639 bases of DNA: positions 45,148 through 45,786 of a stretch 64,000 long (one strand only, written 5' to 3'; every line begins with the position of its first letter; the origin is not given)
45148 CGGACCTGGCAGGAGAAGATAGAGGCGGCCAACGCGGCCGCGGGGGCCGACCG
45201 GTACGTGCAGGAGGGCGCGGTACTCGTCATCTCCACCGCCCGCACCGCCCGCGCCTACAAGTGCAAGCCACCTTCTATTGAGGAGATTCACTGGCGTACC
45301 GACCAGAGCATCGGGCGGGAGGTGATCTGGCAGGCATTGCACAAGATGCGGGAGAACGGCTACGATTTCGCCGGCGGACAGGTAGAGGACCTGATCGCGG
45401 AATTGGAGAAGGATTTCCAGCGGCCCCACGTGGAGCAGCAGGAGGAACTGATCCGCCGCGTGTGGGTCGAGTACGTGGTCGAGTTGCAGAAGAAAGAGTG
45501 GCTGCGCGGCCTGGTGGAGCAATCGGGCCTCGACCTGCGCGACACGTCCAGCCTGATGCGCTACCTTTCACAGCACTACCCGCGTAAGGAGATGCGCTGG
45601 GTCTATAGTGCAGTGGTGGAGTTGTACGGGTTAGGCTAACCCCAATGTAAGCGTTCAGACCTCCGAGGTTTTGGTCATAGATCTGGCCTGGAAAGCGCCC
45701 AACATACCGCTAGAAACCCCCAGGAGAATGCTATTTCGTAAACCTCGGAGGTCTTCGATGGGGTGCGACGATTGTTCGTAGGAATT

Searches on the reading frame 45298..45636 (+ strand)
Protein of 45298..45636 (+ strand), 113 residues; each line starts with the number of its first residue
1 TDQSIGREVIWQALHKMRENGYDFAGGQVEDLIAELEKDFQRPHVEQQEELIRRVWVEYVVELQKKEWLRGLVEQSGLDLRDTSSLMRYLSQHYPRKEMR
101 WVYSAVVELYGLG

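Call 68: predict_structure(alignment_id=A4)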
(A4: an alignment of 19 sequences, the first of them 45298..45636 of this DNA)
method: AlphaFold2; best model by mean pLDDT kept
length: 113 residues; sequences in the alignment: 19
mean_pLDDT: 92.0   pTM: 0.77
mean pLDDT of the five models: 92.0, 91.0, 90.9, 90.5, 89.7
residues with pLDDT >= 90: 99; 70-90: 10; 50-70: 3; < 50: 1
segments of 3 or more residues with pLDDT < 50: none
pLDDT, mean of each block of 10 residues (from residue 1): 79 95 93 94 92 96 94 93 93 94 93 79
secondary structure, 60 per line:
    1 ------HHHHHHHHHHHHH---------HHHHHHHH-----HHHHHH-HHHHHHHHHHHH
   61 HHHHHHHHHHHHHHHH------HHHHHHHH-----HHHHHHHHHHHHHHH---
elements in order: H7-19 H29-36 H42-47 H49-76 H83-90 H96-110

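Call 70: fold_search(model_id=the predicted structure, library=pdb)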
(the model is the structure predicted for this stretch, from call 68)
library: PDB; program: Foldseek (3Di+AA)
matches with E <= 10: 114; with E <= 0.001: 0
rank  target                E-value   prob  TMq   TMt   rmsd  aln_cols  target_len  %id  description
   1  3lsj_A                1.9e+00  0.09  0.26  0.17  11.3       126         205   12  Crystal structure of DesT in complex with palmitoyl-CoA (released 2010-08-04)
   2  7zub_C                2.1e+00  0.09  0.24  0.13  12.6       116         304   17  Cryo-EM structure of the indirubin-bound Hsp90-XAP2-AHR complex (released 2022-11-23)
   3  4j6s_B                3.1e+00  0.10  0.30  0.17  12.4       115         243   11  14-3-3gamma complexed with the N-terminal sequence of tyrosine hydroxylase (residues 1-43) (released 2013-10-02)
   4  4j6s_D                3.3e+00  0.08  0.26  0.15  12.6       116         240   11  14-3-3gamma complexed with the N-terminal sequence of tyrosine hydroxylase (residues 1-43) (released 2013-10-02)
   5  3egq_A                3.3e+00  0.06  0.25  0.19  12.1       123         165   15  Crystal structure of a tetr-family transcriptional regulator (af_1817) from archaeoglobus fulgidus at 2.55 A resolutio (released 2008-10-07)
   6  7n9s_A                3.7e+00  0.07  0.24  0.02  10.4       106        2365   16  TcdB and frizzled-2 CRD complex (released 2022-03-02)
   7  6hhp_A                3.7e+00  0.05  0.22  0.14  12.5       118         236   15  Ternary complex of Estrogen Receptor alpha peptide and 14-3-3 sigma C42 mutant bound to disulfide fragment PPI stabili (released 2019-02-27)
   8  7qi1_B                4.0e+00  0.06  0.26  0.16  12.7       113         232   12  Crystal structure of human 14-3-3 protein beta in complex with CFTR peptide pS753pS768 and PPI stabilizer CY007424 (released 2022-05-25)
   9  6t80_D                4.0e+00  0.04  0.24  0.15  12.7       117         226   14  Human 14-3-3 sigma fused to the AANAT peptide including phosphoserine-205 (released 2020-11-18)
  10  8bzb_A                4.0e+00  0.04  0.22  0.13  12.5       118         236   15  co-soak stabilizers for ERa - 14-3-3 interaction (884_AZ275) (released 2023-08-02)
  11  3anp_C                4.4e+00  0.08  0.31  0.21  10.1       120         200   18  Crystal structure of Thermus thermophilus FadR, a TetR familly transcriptional repressor, in complex with lauroyl-CoA. (released 2011-03-09)
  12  9r2i_B                4.4e+00  0.08  0.29  0.17  12.4       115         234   13  Cryo-EM structure of the complex CDK16:CCNY:14-3-3 (released 2026-03-25)
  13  4dnk_B                4.4e+00  0.04  0.22  0.13  12.6       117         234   14  Crystal structure of a tyrosine 3-monooxygenase/tryptophan 5-monooxygenase activation protein, beta polypeptide (YWHAB (released 2012-02-22)
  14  5wxn_A                4.7e+00  0.07  0.28  0.17  12.9       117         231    9  Structure of the LKB1 and 14-3-3 complex (released 2017-04-19)
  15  2b05_E                4.7e+00  0.06  0.28  0.16  12.1       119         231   12  Crystal Structure of 14-3-3 gamma in complex with a phosphoserine peptide (released 2005-10-11)
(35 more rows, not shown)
